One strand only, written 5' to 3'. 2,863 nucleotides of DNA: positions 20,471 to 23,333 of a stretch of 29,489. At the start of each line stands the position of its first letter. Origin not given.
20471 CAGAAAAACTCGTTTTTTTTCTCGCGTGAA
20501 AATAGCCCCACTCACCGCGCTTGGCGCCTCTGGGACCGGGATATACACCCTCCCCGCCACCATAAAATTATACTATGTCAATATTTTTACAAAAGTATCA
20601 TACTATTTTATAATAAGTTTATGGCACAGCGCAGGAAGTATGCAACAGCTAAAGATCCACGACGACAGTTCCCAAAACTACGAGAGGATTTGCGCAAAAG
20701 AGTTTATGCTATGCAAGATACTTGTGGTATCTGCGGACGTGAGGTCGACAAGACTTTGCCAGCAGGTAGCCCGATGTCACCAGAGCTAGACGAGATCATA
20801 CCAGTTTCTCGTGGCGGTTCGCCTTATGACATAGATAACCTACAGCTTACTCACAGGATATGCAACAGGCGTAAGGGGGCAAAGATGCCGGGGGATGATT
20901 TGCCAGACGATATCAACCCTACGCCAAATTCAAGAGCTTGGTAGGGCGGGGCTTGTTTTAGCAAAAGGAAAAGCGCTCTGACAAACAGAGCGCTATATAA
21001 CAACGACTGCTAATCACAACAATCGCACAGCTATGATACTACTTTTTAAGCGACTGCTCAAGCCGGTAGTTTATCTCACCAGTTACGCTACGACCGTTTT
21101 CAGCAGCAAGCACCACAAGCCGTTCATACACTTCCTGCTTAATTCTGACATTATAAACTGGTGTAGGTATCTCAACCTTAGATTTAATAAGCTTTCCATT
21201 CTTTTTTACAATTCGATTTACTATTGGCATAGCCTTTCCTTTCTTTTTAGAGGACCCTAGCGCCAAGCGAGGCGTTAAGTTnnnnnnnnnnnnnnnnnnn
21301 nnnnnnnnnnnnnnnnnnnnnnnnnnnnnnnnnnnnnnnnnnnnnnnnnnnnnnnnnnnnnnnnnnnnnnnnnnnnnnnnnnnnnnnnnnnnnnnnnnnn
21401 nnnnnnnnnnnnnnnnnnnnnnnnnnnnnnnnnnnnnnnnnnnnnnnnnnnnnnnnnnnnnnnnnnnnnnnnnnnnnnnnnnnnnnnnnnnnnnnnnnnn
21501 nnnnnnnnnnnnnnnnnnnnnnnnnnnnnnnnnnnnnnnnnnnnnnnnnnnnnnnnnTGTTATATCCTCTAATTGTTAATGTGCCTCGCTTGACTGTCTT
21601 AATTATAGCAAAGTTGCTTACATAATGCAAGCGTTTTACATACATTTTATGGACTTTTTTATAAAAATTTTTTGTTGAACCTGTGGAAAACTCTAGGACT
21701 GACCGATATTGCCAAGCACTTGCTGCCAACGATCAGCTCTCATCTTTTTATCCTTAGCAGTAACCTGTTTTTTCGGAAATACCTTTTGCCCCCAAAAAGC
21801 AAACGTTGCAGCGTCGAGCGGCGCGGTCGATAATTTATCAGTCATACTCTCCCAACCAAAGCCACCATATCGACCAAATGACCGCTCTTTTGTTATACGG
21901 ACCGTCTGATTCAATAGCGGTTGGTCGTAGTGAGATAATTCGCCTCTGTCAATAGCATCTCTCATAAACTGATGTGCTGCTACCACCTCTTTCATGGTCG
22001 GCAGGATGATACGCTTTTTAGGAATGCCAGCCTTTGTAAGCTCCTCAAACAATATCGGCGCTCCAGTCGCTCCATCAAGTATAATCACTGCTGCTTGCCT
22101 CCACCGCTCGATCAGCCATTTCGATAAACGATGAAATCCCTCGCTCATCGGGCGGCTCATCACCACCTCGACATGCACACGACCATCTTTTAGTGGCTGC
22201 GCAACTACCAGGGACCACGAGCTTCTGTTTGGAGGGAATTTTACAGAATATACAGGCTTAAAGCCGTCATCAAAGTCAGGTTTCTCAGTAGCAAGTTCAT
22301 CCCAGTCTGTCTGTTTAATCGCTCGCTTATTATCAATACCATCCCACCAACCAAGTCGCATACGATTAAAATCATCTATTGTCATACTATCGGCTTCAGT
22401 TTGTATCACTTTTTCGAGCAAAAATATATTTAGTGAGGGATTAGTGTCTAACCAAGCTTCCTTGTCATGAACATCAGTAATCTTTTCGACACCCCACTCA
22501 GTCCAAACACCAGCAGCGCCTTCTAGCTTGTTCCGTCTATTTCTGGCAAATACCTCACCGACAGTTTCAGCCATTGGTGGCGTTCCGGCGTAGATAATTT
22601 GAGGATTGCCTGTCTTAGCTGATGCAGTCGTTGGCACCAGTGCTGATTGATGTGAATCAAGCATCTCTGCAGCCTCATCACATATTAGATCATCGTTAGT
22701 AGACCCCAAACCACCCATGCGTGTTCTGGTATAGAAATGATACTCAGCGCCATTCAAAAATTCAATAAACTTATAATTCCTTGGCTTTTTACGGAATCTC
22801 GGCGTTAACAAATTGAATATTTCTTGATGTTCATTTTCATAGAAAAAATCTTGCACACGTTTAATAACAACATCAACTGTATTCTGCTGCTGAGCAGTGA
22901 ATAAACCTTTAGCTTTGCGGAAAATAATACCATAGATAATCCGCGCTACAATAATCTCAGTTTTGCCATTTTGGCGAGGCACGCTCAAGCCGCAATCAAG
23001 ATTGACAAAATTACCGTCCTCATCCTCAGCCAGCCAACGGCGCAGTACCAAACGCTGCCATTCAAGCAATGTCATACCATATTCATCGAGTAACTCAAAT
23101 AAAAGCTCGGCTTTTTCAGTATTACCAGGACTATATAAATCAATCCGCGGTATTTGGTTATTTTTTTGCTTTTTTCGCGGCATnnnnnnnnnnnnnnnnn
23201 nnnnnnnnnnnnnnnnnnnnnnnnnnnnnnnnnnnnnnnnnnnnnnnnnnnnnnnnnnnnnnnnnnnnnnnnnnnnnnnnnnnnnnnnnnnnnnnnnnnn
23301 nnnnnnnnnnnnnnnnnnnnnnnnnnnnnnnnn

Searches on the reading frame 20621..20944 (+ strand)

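Call 79: search_protein_families(library=pfam, proteins=[window:20621-20944:+], max_evalue=0.001)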
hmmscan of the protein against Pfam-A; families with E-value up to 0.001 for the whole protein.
window:20621-20944:+ (107 aa): 2 families
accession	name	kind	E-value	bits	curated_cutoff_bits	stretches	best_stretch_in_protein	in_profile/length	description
PF01844.29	HNH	-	1.5e-09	38.3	21.4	1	35-87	1-46/47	HNH endonuclease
PF14279.12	HNH_5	-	8.1e-05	22.9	27.5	1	55-90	14-48/56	HNH endonuclease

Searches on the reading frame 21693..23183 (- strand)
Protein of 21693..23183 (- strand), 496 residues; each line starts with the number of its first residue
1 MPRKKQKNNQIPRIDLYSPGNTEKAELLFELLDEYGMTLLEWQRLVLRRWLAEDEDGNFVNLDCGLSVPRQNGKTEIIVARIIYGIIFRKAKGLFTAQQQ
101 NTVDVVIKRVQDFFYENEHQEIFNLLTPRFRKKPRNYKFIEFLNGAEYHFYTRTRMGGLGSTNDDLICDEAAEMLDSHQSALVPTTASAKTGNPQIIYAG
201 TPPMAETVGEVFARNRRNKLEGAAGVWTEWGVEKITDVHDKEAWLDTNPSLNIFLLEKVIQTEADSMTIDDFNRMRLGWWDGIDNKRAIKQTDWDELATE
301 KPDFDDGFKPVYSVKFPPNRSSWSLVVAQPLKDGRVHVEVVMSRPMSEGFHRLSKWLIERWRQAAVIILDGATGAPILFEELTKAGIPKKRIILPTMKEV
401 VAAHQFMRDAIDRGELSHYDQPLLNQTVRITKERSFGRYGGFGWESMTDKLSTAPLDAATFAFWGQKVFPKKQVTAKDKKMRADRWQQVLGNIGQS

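Call 28: search_dna_similar(query=window:21693-23183:-, collection=phages, mode=protein, max_rows=12)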
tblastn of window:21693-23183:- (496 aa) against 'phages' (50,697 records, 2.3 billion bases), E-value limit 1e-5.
Records with a match: 1742; places in all: 1742; records where one place covers at least 80% of the query: 1642.
Best place of each record, by identity: <60% 1742.
By first word of the organism name: Mycobacterium 903; Gordonia 264; Propionibacterium 196; Microbacterium 94; Arthrobacter 77; Streptococcus 74; Cutibacterium 44; Corynebacterium 25; Lactococcus 13; Rhodococcus 13; and 14 more.
By host as written in the record: Mycobacterium smegmatis mc2 155 576; Gordonia terrae 3612 221; Mycobacterium smegmatis mc#155 136; Propionibacterium acnes 98; Arthrobacter sp. ATCC 21022 54; Microbacterium foliorum NRRL B-24224 53; Cutibacterium acnes 48; Mycobacterium smegmatis mc2155 47; and 208 more.
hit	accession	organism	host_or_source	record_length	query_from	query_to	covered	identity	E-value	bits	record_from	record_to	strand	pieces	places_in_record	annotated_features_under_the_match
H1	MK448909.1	Streptococcus phage Javan330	Streptococcus mitis SK137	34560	1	484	98%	32.2%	1e-59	218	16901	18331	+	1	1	terminase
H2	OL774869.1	Streptococcus phage OlisA2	Streptococcus oralis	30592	1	473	95%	32.9%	4e-61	222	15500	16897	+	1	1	terminase large subunit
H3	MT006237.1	Bifidobacterium phage BigBern1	Bifidobacterium asteroides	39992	25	468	90%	35.0%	1e-72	256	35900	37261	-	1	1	hypothetical protein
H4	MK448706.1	Streptococcus phage Javan221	Streptococcus equinus Ye01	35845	3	473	95%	32.6%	1e-60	221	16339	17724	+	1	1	terminase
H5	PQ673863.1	Streptococcus phage vB_SbS-pSY22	Streptococcus ruminicola CNU_77-47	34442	3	473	95%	32.6%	3e-60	220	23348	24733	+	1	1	terminase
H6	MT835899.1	Bacteriophage sp.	human fecal samples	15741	1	464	94%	33.1%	1e-61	224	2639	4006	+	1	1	record has no annotation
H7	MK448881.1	Streptococcus phage Javan240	Streptococcus gordonii Channon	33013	1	473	95%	32.4%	1e-59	218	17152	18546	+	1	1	terminase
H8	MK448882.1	Streptococcus phage Javan242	Streptococcus gordonii KCOM_1506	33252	1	473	95%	32.2%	1e-58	215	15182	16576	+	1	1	terminase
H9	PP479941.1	Faecalibacterium phage Aster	Faecalibacterium sp. HTF-238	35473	1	464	94%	32.8%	5e-58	213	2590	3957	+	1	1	terminase large subunit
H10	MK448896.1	Streptococcus phage Javan278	Streptococcus intermedius F0413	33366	1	480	97%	31.6%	4e-56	207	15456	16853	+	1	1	terminase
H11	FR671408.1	Streptococcus phage 23782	Streptococcus pneumoniae, strain 23782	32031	1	480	97%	31.2%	6e-56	207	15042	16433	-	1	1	scaffold 2 | Phage terminase | HMMPfam hit to PF03354, Terminase_1, score 0.00028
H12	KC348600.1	Streptococcus phage phi5218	Streptococcus suis 5218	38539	1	473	95%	31.6%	8e-57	209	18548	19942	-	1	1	putative phage terminase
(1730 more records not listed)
